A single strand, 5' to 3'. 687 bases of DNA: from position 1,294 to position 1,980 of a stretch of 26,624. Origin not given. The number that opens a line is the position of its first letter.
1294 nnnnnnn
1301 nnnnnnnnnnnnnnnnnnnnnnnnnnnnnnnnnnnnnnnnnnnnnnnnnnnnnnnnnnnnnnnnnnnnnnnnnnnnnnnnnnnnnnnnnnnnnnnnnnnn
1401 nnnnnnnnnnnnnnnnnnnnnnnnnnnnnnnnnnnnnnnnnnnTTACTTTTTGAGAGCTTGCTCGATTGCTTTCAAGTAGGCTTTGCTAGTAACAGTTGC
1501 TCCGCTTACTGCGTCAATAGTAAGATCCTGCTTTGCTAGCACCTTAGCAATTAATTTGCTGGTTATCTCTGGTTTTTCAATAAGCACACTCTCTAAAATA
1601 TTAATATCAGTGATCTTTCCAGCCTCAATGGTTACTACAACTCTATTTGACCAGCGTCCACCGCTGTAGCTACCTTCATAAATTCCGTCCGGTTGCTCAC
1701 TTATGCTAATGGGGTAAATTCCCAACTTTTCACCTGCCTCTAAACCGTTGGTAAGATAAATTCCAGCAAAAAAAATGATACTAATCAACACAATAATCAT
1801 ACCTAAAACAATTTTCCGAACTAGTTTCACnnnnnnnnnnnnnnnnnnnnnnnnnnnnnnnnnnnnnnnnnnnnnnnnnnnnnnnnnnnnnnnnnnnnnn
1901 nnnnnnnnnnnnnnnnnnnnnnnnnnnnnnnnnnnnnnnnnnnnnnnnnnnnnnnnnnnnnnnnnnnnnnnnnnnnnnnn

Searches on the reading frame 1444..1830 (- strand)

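Call 6: search_protein_families(library=pfam, proteins=[window:1444-1830:-], max_evalue=0.001)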
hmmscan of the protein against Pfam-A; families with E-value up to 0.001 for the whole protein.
window:1444-1830:- (128 aa): 1 family
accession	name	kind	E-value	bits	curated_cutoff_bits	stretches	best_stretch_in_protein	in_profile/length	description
PF04205.19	FMN_bind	-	8.3e-12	46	22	1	63-127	7-77/77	FMN-binding domain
